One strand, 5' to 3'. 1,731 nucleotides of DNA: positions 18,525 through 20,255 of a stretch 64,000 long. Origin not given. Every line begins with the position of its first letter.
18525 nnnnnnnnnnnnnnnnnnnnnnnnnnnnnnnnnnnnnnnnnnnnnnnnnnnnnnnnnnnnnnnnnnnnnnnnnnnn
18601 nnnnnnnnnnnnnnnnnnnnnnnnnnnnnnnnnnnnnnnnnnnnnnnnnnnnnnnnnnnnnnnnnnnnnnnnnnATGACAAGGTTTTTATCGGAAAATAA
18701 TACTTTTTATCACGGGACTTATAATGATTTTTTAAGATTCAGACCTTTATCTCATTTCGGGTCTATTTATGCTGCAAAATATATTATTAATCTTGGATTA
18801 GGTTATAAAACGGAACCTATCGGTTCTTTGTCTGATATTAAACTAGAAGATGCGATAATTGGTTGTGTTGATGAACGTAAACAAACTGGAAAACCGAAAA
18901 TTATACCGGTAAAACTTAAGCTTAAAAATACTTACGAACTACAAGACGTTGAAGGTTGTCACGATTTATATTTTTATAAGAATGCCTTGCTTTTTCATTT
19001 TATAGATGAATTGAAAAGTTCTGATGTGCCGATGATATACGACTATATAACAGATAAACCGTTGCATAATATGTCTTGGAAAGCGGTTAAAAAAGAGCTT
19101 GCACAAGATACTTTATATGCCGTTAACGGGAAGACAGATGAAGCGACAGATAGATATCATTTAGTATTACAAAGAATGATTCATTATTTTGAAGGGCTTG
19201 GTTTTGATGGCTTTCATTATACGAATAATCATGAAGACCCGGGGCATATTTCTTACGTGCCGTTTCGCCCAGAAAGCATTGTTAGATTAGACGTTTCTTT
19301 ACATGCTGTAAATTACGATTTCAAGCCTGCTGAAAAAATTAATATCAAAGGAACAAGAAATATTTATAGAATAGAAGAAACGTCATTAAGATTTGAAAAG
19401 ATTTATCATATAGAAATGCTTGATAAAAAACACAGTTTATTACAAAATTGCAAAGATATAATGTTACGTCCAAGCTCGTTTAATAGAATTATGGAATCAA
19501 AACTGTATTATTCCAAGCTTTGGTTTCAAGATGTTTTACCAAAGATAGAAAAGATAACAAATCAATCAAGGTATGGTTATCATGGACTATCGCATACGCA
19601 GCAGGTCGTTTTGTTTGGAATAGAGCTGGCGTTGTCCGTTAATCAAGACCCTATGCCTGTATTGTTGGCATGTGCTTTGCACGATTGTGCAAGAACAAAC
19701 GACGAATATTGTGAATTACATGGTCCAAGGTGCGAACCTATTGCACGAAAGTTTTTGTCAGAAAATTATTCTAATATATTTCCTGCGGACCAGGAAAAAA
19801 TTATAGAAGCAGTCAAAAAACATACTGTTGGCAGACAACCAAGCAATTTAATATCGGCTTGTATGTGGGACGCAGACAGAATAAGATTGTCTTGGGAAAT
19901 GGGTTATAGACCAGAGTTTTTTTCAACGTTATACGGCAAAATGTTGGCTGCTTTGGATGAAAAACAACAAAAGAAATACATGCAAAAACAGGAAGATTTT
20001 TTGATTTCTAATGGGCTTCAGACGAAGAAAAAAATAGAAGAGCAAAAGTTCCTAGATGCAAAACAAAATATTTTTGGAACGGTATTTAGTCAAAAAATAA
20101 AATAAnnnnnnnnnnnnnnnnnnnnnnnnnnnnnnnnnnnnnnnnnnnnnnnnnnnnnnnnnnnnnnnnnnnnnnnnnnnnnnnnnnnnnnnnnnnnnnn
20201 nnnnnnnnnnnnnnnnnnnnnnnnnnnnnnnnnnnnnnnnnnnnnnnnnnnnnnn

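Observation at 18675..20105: Orphan fusion protein: ART-like N-terminal domain plus HD phosphohydrolase, with a basic tail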

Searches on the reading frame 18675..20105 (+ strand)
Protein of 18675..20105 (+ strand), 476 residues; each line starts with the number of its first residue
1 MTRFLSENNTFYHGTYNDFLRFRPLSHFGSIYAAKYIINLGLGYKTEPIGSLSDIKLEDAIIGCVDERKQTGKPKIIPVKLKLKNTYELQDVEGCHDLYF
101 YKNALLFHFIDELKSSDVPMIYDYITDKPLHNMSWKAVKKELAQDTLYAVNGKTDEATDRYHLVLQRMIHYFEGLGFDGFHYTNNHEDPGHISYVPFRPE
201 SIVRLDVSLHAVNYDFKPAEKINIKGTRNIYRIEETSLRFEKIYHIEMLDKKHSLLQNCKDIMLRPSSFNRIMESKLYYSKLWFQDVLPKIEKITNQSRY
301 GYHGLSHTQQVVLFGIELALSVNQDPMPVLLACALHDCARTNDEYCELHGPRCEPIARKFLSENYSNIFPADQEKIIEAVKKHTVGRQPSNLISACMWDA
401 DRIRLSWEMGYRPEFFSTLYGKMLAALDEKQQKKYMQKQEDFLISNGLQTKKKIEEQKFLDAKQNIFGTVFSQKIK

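Call 3: search_protein_families(library=pfam, proteins=[window:18675-20105:+], max_evalue=1)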
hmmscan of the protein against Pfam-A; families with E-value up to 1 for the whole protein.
window:18675-20105:+ (476 aa): 1 family
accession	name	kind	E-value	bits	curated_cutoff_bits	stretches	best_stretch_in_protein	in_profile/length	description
PF01966.28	HD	-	0.00068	20.4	22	1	305-402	2-112/116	HD domain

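Call 4: search_protein_families(library=ncbifam, proteins=[window:18675-20105:+], max_evalue=1)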
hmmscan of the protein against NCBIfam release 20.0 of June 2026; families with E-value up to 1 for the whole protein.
window:18675-20105:+ (476 aa): 3 families
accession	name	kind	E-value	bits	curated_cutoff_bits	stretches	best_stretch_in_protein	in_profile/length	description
TIGR00488.1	TIGR00488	equivalog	0.00011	22.1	70.15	1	369-403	86-120/173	bis(5'-nucleosyl)-tetraphosphatase (symmetrical) YqeK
NF005519.0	PRK07152.1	equivalog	0.00019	20.4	315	1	272-405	178-308/361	nicotinate-nucleotide adenylyltransferase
NF007515.0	PRK10119.1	equivalog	0.05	13.1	286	1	299-404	21-130/231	phosphohydrolase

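Call 5: search_solved_structures(query=window:18675-20105:+, max_evalue=10, show_alignments=3)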
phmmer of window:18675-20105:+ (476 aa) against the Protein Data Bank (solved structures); distinct sequences matched with E-value up to 10: 3.
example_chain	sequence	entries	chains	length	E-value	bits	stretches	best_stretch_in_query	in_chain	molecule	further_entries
6w6l_6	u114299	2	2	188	0.16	13.8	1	405-458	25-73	Calcium load-activated calcium channel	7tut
2pq7_A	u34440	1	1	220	0.17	13.8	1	302-406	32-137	Predicted HD superfamily hydrolase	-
3ccg_A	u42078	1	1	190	0.23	13.3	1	299-405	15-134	HD superfamily hydrolase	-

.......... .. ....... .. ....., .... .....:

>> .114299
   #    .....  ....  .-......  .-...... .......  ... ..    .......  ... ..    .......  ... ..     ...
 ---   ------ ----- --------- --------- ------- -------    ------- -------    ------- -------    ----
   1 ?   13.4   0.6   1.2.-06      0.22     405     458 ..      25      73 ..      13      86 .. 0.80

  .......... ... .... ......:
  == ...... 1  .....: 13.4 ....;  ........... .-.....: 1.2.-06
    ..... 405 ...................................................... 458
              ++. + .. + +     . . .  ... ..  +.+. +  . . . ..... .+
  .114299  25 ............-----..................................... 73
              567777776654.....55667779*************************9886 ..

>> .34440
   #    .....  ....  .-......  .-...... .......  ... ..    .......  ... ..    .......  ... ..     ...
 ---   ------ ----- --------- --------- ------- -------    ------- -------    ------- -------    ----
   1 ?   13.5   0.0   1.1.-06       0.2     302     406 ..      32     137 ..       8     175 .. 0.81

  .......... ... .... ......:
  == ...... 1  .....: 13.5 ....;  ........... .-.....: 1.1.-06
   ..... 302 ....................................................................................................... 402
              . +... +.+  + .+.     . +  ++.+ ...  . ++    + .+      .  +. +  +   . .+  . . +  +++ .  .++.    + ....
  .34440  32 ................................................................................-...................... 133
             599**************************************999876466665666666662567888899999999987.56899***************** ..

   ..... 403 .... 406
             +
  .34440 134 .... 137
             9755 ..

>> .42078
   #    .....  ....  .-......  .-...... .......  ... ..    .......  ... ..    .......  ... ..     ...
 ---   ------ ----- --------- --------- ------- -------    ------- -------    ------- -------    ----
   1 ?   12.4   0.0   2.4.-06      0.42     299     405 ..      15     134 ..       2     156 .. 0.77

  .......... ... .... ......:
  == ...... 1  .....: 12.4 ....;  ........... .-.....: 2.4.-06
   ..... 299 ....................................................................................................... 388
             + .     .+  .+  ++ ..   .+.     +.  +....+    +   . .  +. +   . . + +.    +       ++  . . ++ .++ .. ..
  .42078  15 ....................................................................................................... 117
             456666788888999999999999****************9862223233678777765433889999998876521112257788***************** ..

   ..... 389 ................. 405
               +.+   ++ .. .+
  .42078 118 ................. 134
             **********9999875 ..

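Call 6: find_homologous_proteins(query=window:18675-20105:+, max_evalue=0.001)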
Query window:18675-20105:+ (476 aa): 90 proteins with E <= 0.001 among 4414 candidates.
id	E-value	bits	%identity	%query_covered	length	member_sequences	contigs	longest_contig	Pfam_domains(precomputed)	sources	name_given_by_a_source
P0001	0.0e+0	1024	93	100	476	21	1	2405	-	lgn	-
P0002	9.4e-283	956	86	100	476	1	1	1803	PF01966.29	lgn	-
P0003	1.1e-252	857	78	100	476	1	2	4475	PF01966.29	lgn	-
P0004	2.2e-179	615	59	99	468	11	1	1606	-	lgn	-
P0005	9.3e-178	610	59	99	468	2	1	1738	-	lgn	-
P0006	1.3e-176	606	59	99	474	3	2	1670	-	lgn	-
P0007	8.4e-169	580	55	100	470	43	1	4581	-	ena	-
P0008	2.2e-168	579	57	100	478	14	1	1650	-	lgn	-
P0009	2.8e-166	572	57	97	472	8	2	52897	-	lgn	-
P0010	3.0e-166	572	54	99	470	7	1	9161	-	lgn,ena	-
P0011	1.6e-165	570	54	99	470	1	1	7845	PF01966.29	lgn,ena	-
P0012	2.9e-165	569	54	99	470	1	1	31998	-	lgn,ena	-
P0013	1.2e-164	567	54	99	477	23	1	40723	-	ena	-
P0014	3.9e-164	565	98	53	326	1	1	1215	PF07693.21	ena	-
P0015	4.5e-164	565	54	99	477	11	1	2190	-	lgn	-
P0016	4.9e-163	561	55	98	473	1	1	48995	PF18760.8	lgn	-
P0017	2.2e-162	559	53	99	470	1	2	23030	PF01966.29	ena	-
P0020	9.7e-153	527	51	98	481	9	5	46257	PF01966.29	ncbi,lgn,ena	-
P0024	3.3e-124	433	45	96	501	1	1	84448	PF18760.8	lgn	-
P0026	1.2e-123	431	45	96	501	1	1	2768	PF18760.8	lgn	-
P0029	3.8e-112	393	42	96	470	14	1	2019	PF01966.29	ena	-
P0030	5.1e-108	380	43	95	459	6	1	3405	PF18760.8,PF01966.29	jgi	jgi:putative nucleotidyltransferase with HDIG domain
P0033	1.5e-106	375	43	95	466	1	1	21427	PF01966.29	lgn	-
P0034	1.4e-105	372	38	99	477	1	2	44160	-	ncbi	-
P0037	1.9e-101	358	44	91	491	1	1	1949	PF01966.29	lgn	-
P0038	2.1e-101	358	43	95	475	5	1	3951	PF01966.29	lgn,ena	-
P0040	1.3e-100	355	40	97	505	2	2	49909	PF01966.29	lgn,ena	-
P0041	1.1e-98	349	42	95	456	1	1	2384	PF18760.8,PF01966.29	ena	-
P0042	3.0e-98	348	43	95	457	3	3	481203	PF01966.29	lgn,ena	-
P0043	8.6e-98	346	42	95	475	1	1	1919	PF01966.29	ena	-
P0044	1.6e-97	345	41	99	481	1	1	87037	PF01966.29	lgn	-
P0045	1.4e-96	342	43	90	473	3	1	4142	PF18760.8,PF01966.29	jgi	-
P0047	5.7e-95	337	42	99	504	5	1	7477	PF01966.29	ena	-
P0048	9.9e-93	329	40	89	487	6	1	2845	PF01966.29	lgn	-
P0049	1.2e-91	326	42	95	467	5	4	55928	PF01966.29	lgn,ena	-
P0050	4.1e-88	314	40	95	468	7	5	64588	PF01966.29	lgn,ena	-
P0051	3.5e-87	311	42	90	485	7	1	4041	PF01966.29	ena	-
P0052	1.0e-85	306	39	91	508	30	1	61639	PF18760.8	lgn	-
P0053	1.7e-85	306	39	94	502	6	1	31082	PF18760.8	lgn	-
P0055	1.5e-83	299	38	91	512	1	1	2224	PF18760.8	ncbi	-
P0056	8.2e-82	293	38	91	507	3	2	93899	PF18760.8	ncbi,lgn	-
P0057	5.7e-81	291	39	95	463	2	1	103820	PF01966.29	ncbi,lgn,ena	-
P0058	4.4e-80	288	39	91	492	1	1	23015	PF18760.8,PF01966.29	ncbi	-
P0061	9.7e-78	280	36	91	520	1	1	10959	PF18760.8,PF01966.29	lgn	-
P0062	1.3e-77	280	36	91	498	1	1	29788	PF18760.8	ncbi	-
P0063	9.8e-75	270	38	95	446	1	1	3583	PF01966.29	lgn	-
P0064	5.2e-73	264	35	91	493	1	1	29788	PF18760.8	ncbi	-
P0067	2.0e-50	190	54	35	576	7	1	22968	-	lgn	-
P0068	3.9e-48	182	48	36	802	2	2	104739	PF01966.29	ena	-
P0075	1.5e-26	111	34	44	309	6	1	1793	-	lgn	-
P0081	3.1e-22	97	37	32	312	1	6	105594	-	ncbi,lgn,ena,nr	ncbi:MAG: HD domain-containing protein [Alphaproteobacteria bacterium]|nr:HD domain-containing prote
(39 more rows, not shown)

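Call 7: search_protein_families(library=pfam, proteins=[P0016, P0030, P0024, P0052, P0058, P0061, P0067, P0068, P0081, P0075], max_evalue=0.1)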
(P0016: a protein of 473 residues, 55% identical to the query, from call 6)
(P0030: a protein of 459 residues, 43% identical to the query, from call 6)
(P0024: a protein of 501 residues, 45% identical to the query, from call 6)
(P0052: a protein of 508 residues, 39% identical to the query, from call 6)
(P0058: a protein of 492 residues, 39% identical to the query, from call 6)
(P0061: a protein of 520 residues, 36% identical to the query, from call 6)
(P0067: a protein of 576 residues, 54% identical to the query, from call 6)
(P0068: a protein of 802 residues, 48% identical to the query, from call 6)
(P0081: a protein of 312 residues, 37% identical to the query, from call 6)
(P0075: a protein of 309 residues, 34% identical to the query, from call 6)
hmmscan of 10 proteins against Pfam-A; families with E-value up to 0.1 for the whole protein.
P0016 (473 aa): 2 families
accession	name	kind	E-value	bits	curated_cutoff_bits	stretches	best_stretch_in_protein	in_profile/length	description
PF18760.7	ART-PolyVal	-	2.1e-05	25.8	31.2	1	10-199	8-130/140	ADP-Ribosyltransferase in polyvalent proteins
PF01966.28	HD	-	0.00078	20.2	22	1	302-400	2-113/116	HD domain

P0030 (459 aa): 3 families
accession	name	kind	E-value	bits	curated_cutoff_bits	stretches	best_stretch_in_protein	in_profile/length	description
PF01966.28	HD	-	1e-08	35.9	22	1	306-404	2-113/116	HD domain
PF18760.7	ART-PolyVal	-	4.1e-06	28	31.2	1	10-202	8-131/140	ADP-Ribosyltransferase in polyvalent proteins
PF12950.13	TaqI_C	-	0.059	14.1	26.5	0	191-261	18-68/118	TaqI-like C-terminal specificity domain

P0024 (501 aa): 1 family
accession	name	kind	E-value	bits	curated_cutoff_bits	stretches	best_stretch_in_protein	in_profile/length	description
PF18760.7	ART-PolyVal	-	2.5e-06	28.7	31.2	1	10-216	8-130/140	ADP-Ribosyltransferase in polyvalent proteins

P0052 (508 aa): 2 families
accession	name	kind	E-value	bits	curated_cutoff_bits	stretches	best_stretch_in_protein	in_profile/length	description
PF18760.7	ART-PolyVal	-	3.1e-13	51.1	31.2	1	9-243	1-132/140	ADP-Ribosyltransferase in polyvalent proteins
PF01966.28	HD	-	0.023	15.4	22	1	338-419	4-90/116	HD domain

P0058 (492 aa): 2 families
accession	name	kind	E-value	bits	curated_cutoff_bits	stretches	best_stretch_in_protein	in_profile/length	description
PF18760.7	ART-PolyVal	-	1.4e-06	29.5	31.2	1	4-221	2-130/140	ADP-Ribosyltransferase in polyvalent proteins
PF01966.28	HD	-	1.3e-05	25.9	22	1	315-413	2-113/116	HD domain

P0061 (520 aa): 2 families
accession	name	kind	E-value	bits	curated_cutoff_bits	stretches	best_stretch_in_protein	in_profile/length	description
PF18760.7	ART-PolyVal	-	1.2e-07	33.1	31.2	1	11-254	3-132/140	ADP-Ribosyltransferase in polyvalent proteins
PF01966.28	HD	-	1.8e-07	31.9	22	1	348-445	2-112/116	HD domain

P0067 (576 aa): 3 families
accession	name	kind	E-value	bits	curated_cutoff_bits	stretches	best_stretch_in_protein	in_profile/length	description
PF01966.28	HD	-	5.7e-05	23.8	22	1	37-132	2-110/116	HD domain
PF09798.14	LCD1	-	0.00031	19.8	25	1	424-471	566-613/616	DNA damage checkpoint protein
PF02938.19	GAD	-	0.086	13.5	23.4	0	395-431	17-54/95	GAD domain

P0068 (802 aa): 1 family
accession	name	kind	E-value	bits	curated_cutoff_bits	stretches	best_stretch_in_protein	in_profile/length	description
PF01966.28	HD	-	1.8e-06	28.7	22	1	47-146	2-111/116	HD domain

P0081 (312 aa): 2 families
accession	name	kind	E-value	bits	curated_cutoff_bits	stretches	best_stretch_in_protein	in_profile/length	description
PF01966.28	HD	-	0.00013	22.7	22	1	116-224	2-113/116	HD domain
PF07539.18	UTP20_N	-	0.077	11.8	27.6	1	40-105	232-290/615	U3 small nucleolar RNA-associated protein 20, N-terminal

P0075 (309 aa): 0 families

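Call 10: find_related_loci(query=A1, collection=genome_contigs, flank=8000)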
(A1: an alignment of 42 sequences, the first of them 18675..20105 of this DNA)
Query A1 (476 aa) in genome_contigs; peptide patterns used: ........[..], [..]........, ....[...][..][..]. (x = any residue, [..] = any of these).
235 stretches matched a pattern; 118 encode a relative of the query (tblastn E <= 1e-3); the best 80 are kept; 79 distinct loci.
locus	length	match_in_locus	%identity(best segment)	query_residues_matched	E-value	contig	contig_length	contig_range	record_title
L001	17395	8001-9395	59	1-471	0e+0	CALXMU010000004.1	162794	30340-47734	MAG: uncultured Alphaproteobacteria bacterium isolate BRZ_MD__bin57 genome assembly, contig: BRZ_MD__NODE_110_length_162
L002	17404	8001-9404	55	1-474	4e-176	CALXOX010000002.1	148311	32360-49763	MAG: uncultured Alphaproteobacteria bacterium isolate BRZ_MD__bin1 genome assembly, contig: BRZ_MD__NODE_142_length_1483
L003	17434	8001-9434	56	1-476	5e-174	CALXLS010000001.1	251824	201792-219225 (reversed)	MAG: uncultured Alphaproteobacteria bacterium isolate BRZ_DL__bin85 genome assembly, contig: BRZ_DL__NODE_34_length_2518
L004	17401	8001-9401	54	1-471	8e-173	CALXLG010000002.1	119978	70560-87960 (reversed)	MAG: uncultured Alphaproteobacteria bacterium isolate BRZ_FN__bin24 genome assembly, contig: BRZ_FN__NODE_124_length_119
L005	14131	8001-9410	51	1-466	3e-158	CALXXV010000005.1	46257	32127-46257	MAG: uncultured Alphaproteobacteria bacterium isolate E08__bin46 genome assembly, contig: E08__k127_212320, whole genome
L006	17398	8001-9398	50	1-476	2e-154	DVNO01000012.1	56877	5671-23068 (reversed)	MAG TPA_asm: Candidatus Enterousia avicola isolate CHK136-897 CHK136__C76065_L56877_ERR2241905, whole genome shotgun seq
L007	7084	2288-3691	49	1-476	1e-140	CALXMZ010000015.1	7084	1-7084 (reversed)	MAG: uncultured Alphaproteobacteria bacterium isolate E02__bin298 genome assembly, contig: E02__k127_1085109, whole geno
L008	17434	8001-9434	57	1-476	6e-173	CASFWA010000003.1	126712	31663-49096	uncultured proteobacterium isolate A86_L4_360360_idba_bin.28 genome assembly, contig: A86_L4_360360_idba_bin.28.fa_scaff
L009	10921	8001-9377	57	1-463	7e-171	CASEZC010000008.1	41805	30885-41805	uncultured proteobacterium isolate Batch6_idba_bin.201 genome assembly, contig: Batch6_idba_bin.201.fa_k87_5526907, whol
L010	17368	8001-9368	46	1-472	1e-127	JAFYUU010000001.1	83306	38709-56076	MAG: Alphaproteobacteria bacterium isolate RGIG7441 Water_buffalos_Colon-1__c111591, whole genome shotgun sequence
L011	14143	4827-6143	45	1-451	1e-121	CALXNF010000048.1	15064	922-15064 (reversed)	MAG: uncultured Alphaproteobacteria bacterium isolate E02__bin305 genome assembly, contig: E02__k127_4452327, whole geno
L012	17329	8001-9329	44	1-458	1e-121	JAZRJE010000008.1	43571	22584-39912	MAG: Candidatus Enterousia sp. isolate T1900045469_YK20190160.MAGScoT_cleanbin_000038 SGB_7227_k141_290622, whole genome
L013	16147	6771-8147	43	1-451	3e-113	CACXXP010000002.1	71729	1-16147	MAG: uncultured proteobacterium isolate RUG11692 genome assembly, contig: RUG11692_asm_2, whole genome shotgun sequence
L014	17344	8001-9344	42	1-461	6e-119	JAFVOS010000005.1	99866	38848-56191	MAG: Alphaproteobacteria bacterium isolate RGIG5256 Sheep_Colon-1__c355885, whole genome shotgun sequence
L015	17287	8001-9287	41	4-427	2e-96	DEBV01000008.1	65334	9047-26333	MAG TPA_asm: Alphaproteobacteria bacterium UBA2947 UBA2947_contig_6144, whole genome shotgun sequence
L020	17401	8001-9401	40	1-450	4e-97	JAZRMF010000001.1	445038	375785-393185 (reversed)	MAG: Candidatus Enterousia sp. isolate T1900045428_YK20190119.MAGScoT_cleanbin_000014 SGB_7076_k141_1157352, whole genom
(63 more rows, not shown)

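Call 11: search_protein_families(library=padloc, proteins=[window:18675-20105:+, P0052, P0030], max_evalue=0.1)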
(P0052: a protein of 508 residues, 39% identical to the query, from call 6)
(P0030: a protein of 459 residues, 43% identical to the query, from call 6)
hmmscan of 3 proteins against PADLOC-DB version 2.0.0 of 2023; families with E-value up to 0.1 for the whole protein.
window:18675-20105:+ (476 aa): 0 families

P0052 (508 aa): 0 families

P0030 (459 aa): 0 families

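Call 21: predict_structure(alignment_id=A1)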
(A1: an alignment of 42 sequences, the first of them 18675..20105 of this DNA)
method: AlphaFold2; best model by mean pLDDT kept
length: 476 residues; sequences in the alignment: 42
mean_pLDDT: 88.2   pTM: 0.89
mean pLDDT of the five models: 88.2, 87.4, 87.1, 86.9, 85.9
residues with pLDDT >= 90: 346; 70-90: 80; 50-70: 18; < 50: 32
segments of 3 or more residues with pLDDT < 50: 45-69, 470-476
pLDDT, mean of each block of 10 residues (from residue 1): 94 88 92 92 48 33 36 86 95 84 96 96 96 95 88 83 95 94 93 95 91 67 86 95 92 90 90 97 98 95 92 98 97 97 88 98 94 97 90 97 93 94 97 97 97 95 74 43
secondary structure, 60 per line:
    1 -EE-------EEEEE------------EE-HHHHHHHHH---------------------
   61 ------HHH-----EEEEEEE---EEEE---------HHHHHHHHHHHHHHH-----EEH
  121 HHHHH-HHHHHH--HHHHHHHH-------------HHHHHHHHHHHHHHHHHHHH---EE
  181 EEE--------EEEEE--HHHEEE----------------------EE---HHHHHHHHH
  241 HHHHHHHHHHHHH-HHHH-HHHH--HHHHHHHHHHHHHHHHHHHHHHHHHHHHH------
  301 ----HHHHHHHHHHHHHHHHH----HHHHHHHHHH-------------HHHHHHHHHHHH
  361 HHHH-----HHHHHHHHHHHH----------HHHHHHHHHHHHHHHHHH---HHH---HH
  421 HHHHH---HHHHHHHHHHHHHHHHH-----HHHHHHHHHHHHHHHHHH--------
elements in order: E11-15 H31-39 E75-81 E85-88 H98-112 H120-125 H127-132 H135-142 H156-175 E179-183 E192-196 E202-204 H232-253 H255-258 H260-263 H266-294 H305-321 H326-335 H349-364 H370-381 H392-409 H419-425 H429-445 H451-468
